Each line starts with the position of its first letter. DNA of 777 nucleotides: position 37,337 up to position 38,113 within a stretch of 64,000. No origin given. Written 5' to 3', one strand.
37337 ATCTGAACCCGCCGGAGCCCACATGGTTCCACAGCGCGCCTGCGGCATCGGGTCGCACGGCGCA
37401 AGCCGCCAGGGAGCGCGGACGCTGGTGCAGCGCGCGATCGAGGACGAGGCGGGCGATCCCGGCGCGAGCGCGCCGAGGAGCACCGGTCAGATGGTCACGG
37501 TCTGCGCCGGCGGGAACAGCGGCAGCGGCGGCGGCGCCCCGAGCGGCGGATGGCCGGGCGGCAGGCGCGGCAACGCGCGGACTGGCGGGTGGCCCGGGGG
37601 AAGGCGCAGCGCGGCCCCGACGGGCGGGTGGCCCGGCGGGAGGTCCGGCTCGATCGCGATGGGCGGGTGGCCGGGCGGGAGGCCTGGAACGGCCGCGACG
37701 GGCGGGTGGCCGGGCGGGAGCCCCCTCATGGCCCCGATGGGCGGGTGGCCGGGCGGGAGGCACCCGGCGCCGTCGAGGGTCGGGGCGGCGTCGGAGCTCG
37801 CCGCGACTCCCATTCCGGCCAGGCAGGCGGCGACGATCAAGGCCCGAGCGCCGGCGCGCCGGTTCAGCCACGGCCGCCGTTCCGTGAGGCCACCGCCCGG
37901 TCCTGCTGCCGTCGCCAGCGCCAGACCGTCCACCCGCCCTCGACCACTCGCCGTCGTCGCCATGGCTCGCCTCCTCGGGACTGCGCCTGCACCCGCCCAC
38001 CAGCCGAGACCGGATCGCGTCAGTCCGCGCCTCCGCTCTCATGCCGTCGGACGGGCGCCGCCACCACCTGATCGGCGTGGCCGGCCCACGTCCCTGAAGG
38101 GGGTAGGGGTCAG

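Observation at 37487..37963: Small exported protein with six exact LPPGHPP heptads at a rigid 13-residue period, under codon-level purifying selection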

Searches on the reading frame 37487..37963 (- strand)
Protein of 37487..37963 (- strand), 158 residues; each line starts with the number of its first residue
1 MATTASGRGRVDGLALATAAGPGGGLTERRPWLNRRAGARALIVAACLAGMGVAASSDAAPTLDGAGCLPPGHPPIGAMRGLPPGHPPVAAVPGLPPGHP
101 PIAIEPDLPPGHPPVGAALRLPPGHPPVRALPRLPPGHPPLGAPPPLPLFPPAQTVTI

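Call 4: search_protein_families(library=pfam, proteins=[window:37487-37963:-], max_evalue=0.01)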
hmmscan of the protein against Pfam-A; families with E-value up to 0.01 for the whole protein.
window:37487-37963:- (158 aa): 0 families

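Call 5: search_protein_families(library=ncbifam, proteins=[window:37487-37963:-], max_evalue=0.01)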
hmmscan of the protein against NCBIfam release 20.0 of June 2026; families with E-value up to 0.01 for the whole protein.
window:37487-37963:- (158 aa): 0 families

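Call 7: find_homologous_proteins(query=window:37487-37963:-, max_evalue=0.001)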
Query window:37487-37963:- (158 aa): 195 proteins with E <= 0.001 among 8000 candidates; the best 120 are listed.
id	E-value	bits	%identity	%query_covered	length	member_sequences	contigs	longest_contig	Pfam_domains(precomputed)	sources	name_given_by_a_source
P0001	1.8e-84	300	93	100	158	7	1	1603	-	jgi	-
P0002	4.3e-57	211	70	82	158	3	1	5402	-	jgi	jgi:hypothetical protein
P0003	1.4e-56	210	75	100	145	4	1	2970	-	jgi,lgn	jgi:hypothetical protein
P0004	4.7e-27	113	63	56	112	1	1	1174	-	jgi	jgi:hypothetical protein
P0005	1.0e-26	112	61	61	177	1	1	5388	-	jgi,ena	-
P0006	1.1e-22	99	59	76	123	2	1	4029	-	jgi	jgi:hypothetical protein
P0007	6.8e-19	87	53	82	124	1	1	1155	-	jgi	jgi:hypothetical protein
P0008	4.4e-18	84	69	41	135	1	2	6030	-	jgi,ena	-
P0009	1.2e-17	83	63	44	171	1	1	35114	-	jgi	jgi:hypothetical protein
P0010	5.3e-17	81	69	41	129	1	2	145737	-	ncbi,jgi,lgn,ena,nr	ncbi:MAG TPA: hypothetical protein VMT17_06735 [Anaeromyxobacteraceae bacterium]|nr:hypothetical pro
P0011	8.7e-16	77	49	78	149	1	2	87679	-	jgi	jgi:hypothetical protein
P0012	1.0e-15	76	45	75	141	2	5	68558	-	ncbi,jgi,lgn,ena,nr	ncbi:MAG TPA: hypothetical protein VMK42_12765 [Anaeromyxobacteraceae bacterium]|nr:hypothetical pro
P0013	2.2e-15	75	55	51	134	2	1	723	-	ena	-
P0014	3.5e-15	75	58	52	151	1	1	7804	-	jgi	jgi:hypothetical protein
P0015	4.3e-15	74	42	99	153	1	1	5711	-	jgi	jgi:hypothetical protein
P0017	9.9e-14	70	64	57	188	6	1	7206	-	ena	-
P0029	1.7e-11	63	47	50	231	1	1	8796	-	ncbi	-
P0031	5.0e-11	61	56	47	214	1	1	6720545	-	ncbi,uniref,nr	ncbi:zinc ribbon domain-containing protein [Anaeromyxobacter oryzae]|uniref:Zinc-ribbon domain-conta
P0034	1.9e-10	59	60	41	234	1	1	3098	-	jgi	jgi:predicted nucleic acid-binding Zn ribbon protein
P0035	3.0e-10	59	54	48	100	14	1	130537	-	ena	-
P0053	9.9e-9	54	43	79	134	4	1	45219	-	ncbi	-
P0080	2.6e-7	49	51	49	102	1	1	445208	-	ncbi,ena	-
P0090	7.1e-7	48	45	42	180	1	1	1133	-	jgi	jgi:hypothetical protein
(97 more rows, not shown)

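Call 13: find_encoding_contigs(protein=P0010, flank=8000, max_places=2)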
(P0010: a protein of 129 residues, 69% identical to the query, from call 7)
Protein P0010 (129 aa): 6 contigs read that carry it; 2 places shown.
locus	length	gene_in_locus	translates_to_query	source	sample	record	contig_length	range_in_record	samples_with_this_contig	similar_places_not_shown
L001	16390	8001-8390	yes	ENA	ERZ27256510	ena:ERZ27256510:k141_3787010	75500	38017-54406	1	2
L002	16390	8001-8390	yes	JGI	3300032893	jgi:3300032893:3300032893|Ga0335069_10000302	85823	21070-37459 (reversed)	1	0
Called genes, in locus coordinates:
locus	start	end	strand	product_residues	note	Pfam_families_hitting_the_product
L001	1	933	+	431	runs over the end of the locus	-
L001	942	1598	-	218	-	PF03006:HlyIII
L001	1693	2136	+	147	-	-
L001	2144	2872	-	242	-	PF00106:adh_short, PF13561:adh_short_C2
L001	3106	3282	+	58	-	PF06348:DUF1059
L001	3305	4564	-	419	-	PF07690:MFS_1, PF06779:MFS_4, PF07690:MFS_1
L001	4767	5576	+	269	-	PF01738:DLH, PF12146:Hydrolase_4 (faint)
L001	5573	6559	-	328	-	PF00248:Aldo_ket_red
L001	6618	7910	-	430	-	PF00012:HSP70, PF06723:MreB_Mbl, PF23717:DUF7159 (weak)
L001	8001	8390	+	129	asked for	-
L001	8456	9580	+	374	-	-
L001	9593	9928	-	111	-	PF07238:PilZ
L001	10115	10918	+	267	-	PF11219:DUF3014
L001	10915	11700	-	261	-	PF12146:Hydrolase_4 (weak), PF00561:Abhydrolase_1 (faint)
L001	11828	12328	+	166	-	PF00839:Cys_rich_FGFR (faint)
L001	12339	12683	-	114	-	-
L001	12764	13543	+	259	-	PF00753:Lactamase_B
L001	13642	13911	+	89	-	-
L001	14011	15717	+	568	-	PF16258:DUF4912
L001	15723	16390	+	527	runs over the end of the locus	PF03065:Glyco_hydro_57, PF09210:BE_C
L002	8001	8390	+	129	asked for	-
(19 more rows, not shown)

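Call 14: find_encoding_contigs(protein=P0080, flank=8000, max_places=2)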
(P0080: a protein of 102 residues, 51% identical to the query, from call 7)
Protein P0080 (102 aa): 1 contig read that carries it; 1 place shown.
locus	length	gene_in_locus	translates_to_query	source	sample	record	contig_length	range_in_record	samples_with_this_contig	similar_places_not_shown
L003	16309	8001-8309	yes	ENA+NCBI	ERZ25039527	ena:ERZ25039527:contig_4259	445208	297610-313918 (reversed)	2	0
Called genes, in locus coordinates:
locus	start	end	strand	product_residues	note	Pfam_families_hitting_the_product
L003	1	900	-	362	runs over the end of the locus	PF01118:Semialdhyde_dh, PF02774:Semialdhyde_dhC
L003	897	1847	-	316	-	-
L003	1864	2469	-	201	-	-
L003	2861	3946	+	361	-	PF03747:ADP_ribosyl_GH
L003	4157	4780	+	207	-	-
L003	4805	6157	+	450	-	-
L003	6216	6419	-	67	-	PF00313:CSD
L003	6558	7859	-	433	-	PF07690:MFS_1, PF06779:MFS_4 (weak), PF23262:NFD4_C (weak), PF07690:MFS_1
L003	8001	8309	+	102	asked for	-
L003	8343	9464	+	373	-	-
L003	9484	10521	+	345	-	PF02310:B12-binding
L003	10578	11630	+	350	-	PF08240:ADH_N, PF00107:ADH_zinc_N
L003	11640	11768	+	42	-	-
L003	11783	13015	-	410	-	PF13487:HD_5, PF01966:HD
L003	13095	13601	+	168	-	PF03364:Polyketide_cyc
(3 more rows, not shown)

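Call 15: find_encoding_contigs(protein=P0002, flank=8000, max_places=2)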
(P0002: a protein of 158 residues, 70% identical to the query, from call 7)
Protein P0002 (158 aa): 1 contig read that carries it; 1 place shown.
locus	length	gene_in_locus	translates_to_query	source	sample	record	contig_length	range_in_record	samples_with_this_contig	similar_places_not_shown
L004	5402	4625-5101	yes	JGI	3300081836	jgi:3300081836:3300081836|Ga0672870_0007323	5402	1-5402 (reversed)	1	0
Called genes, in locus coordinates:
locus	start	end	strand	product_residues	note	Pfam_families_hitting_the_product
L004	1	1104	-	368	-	?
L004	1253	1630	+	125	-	PF00903:Glyoxalase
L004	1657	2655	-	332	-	PF10017:Methyltransf_33, PF13649:Methyltransf_25 (weak)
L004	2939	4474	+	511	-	PF13620:CarboxypepD_reg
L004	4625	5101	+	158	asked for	-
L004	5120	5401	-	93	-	?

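Call 17: find_encoding_contigs(protein=P0011, flank=8000, max_places=2)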
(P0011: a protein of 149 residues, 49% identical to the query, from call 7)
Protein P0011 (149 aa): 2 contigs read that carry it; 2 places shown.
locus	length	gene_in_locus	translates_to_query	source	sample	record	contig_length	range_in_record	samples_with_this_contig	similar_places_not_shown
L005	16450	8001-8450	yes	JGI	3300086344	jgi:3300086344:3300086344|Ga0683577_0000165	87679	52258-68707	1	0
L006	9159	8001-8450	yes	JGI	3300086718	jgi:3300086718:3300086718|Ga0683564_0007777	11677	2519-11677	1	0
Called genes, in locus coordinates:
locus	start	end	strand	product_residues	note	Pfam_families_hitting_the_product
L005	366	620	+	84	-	-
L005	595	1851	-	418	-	PF12867:DinB_2, PF03781:FGE-sulfatase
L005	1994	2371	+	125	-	PF00903:Glyoxalase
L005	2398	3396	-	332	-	PF10017:Methyltransf_33, PF13649:Methyltransf_25 (weak)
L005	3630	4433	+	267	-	-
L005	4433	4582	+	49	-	-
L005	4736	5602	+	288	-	-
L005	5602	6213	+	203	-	PF00004:AAA (weak)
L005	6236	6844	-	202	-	PF13417:GST_N_3, PF13409:GST_N_2, PF00043:GST_C (weak), PF13410:GST_C_2 (weak)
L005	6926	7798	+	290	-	PF00248:Aldo_ket_red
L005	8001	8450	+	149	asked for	-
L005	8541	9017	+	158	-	PF00293:NUDIX, PF14815:NUDIX_4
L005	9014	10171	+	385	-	-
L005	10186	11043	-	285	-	PF02739:5_3_exonuc_N, PF01367:5_3_exonuc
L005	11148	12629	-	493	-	PF04055:Radical_SAM, PF02579:Nitro_FeMo-Co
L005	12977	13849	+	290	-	PF00142:Fer4_NifH, PF01656:CbiA, PF02374:ArsA_ATPase (weak), PF10609:ParA (weak), PF13614:AAA_31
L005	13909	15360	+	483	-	PF00148:Oxidored_nitro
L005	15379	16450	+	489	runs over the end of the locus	PF00148:Oxidored_nitro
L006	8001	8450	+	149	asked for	-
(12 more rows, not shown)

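Call 18: find_encoding_contigs(protein=P0053, flank=8000, max_places=2)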
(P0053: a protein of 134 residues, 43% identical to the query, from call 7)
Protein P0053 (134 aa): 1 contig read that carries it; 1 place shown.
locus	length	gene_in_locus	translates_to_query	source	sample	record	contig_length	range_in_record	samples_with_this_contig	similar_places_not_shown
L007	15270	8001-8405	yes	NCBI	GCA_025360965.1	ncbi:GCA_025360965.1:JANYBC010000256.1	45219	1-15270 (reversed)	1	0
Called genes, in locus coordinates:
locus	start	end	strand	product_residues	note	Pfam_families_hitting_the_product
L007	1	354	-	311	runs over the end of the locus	PF02518:HATPase_c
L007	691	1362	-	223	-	PF00834:Ribul_P_3_epim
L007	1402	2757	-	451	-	PF01029:NusB, PF22458:RsmF-B_ferredox (weak), PF01189:Methyltr_RsmB-F, PF13649:Methyltransf_25 (weak)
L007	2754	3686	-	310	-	PF00551:Formyl_trans_N, PF02911:Formyl_trans_C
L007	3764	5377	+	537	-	PF03130:HEAT_PBS (faint), PF13646:HEAT_2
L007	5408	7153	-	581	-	PF05175:MTS (weak), PF22837:M_Eco57I_C (faint)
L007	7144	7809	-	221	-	PF01427:Peptidase_M15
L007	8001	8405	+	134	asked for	-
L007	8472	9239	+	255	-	PF02678:Pirin, PF17954:Pirin_C_2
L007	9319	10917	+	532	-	PF01425:Amidase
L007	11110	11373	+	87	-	-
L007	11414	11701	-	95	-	PF09650:PHA_gran_rgn (weak)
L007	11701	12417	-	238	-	PF00733:Asn_synthase, PF06508:QueC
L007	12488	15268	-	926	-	?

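Call 19: find_encoding_contigs(protein=P0009, flank=8000, max_places=2)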
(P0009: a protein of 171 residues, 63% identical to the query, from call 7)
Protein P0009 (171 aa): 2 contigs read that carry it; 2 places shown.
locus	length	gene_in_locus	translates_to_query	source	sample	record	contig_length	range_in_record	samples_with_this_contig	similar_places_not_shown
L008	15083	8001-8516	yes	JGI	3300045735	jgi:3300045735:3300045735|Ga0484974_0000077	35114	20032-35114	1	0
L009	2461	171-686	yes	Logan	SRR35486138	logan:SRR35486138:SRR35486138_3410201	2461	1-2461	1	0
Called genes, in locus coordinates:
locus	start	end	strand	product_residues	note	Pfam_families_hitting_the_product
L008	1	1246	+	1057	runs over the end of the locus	PF12705:PDDEXK_1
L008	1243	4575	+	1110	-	PF00580:UvrD-helicase, PF13245:AAA_19, PF13361:UvrD_C, PF13538:UvrD_C_2 (faint), PF12705:PDDEXK_1 (weak)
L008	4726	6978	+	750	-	PF00463:ICL, PF13714:PEP_mutase, PF00463:ICL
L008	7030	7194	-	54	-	-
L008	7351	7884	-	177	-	PF08534:Redoxin (weak), PF00578:AhpC-TSA, PF00255:GSHPx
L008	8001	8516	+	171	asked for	-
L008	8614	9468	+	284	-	PF24096:DUF7379 (weak), PF05057:DUF676 (weak), PF07819:PGAP1 (faint), PF00561:Abhydrolase_1 (faint)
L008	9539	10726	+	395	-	PF08495:FIST, PF10442:FIST_C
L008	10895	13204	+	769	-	PF01274:MS_TIM-barrel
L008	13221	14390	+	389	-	PF00355:Rieske, PF03358:FMN_red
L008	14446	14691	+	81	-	-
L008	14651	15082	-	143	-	PF14559:TPR_19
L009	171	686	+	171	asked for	-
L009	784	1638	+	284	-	PF24096:DUF7379 (weak), PF05057:DUF676 (weak), PF07819:PGAP1 (faint), PF00561:Abhydrolase_1 (faint)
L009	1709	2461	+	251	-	?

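Call 24: search_solved_structures(query=window:37487-37963:-, max_evalue=10, show_alignments=2)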
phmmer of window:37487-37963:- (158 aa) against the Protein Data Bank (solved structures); distinct sequences matched with E-value up to 10: 1.
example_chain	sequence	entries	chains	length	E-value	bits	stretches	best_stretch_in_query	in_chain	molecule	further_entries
2qde_A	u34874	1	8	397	0.43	14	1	7-58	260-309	Mandelate racemase/muconate lactonizing enzyme family protein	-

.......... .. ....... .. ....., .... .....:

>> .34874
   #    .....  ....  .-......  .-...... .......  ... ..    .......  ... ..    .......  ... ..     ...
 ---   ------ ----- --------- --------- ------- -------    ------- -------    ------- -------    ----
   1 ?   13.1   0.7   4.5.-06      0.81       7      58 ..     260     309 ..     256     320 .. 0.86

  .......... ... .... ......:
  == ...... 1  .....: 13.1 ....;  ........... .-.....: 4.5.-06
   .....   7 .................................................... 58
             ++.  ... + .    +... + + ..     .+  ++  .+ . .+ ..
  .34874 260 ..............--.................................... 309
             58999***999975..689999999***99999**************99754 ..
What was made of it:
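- Tried and rejected: PDB sequence search: only a chance match at E 0.43 (call 24).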

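Call 25: search_protein_families(library=pfam, proteins=[P0029, P0031, P0034, P0005, P0017, P0090, L001:8456-9580:+, L008:8614-9468:+, L005:9014-10171:+], max_evalue=0.1)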
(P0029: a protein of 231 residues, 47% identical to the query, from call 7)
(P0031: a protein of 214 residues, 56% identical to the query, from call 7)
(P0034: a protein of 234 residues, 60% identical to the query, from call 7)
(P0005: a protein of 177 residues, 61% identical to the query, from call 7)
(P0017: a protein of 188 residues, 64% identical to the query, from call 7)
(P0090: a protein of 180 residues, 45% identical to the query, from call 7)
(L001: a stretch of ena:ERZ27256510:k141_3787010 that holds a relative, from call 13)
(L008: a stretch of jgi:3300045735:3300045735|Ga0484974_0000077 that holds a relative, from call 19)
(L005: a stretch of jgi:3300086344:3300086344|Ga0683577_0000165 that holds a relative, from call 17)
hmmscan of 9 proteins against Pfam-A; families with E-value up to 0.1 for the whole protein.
P0029 (231 aa): 0 families

P0031 (214 aa): 3 families
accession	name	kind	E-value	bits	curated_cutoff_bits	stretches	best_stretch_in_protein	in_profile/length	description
PF13248.11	Zn_ribbon_3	-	4.9e-05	23.1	27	1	1-22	2-23/26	zinc-ribbon domain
PF13240.11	Zn_Ribbon_1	-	0.0017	18.5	25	1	4-22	2-20/23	zinc-ribbon domain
PF12773.13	DZR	-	0.02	15.5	27.3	1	4-22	27-45/45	Double zinc ribbon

P0034 (234 aa): 6 families
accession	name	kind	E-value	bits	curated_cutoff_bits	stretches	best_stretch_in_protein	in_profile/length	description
PF13240.11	Zn_Ribbon_1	-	0.0023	18.1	25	1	4-23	2-21/23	zinc-ribbon domain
PF12773.13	DZR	-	0.0069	17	27.3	1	4-22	27-45/45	Double zinc ribbon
PF13248.11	Zn_ribbon_3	-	0.024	14.6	27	1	1-23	2-24/26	zinc-ribbon domain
PF07191.17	Zn_ribbon_6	-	0.04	14.4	25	0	4-30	3-31/67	Double zinc ribbon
PF14828.11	Amnionless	-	0.053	12.8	30.4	1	4-30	218-244/442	Amnionless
PF03119.21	DNA_ligase_ZBD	-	0.076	13.4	25.8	0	17-31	1-14/27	NAD-dependent DNA ligase C4 zinc finger domain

P0005 (177 aa): 0 families

P0017 (188 aa): 0 families

P0090 (180 aa): 0 families

L001:8456-9580:+ (374 aa): 3 families
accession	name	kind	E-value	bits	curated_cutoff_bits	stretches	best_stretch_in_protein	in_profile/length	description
PF24096.1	DUF7379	-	8.2e-05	23.1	33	1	60-130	54-119/191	Domain of unknown function (DUF7379)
PF07819.20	PGAP1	-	0.00088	19.5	24.3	1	56-129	65-135/233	PGAP1-like alpha/beta domain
PF05057.20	DUF676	-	0.023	14.6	20.3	1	77-132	79-134/217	Putative serine esterase (DUF676)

L008:8614-9468:+ (284 aa): 9 families
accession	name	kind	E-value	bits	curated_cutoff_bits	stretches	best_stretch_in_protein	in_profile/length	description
PF05057.20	DUF676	-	3.4e-06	27.1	20.3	1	98-151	63-128/217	Putative serine esterase (DUF676)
PF00561.26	Abhydrolase_1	-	5.2e-06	26.8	25.8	1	53-156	30-114/245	alpha/beta hydrolase fold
PF24096.1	DUF7379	-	8e-06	26.4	33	1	48-156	2-120/191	Domain of unknown function (DUF7379)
PF07819.20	PGAP1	-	9.6e-06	25.9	24.3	1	108-153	88-134/233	PGAP1-like alpha/beta domain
PF02089.21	Palm_thioest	-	4.3e-05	23.8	26.8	1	46-151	1-113/254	Palmitoyl protein thioesterase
PF24708.1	Lip_C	-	0.0016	17.7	27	0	45-102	3-64/380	Lipase-like, C-terminal domain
PF02450.21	LCAT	-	0.025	14.3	21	1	107-152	117-166/392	Lecithin:cholesterol acyltransferase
PF01674.24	Lipase_2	-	0.035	14.1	20.3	0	109-130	73-94/219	Lipase (class 2)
PF06821.19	Ser_hydrolase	-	0.093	13.1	22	0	99-149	44-93/172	Serine hydrolase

L005:9014-10171:+ (385 aa): 0 families
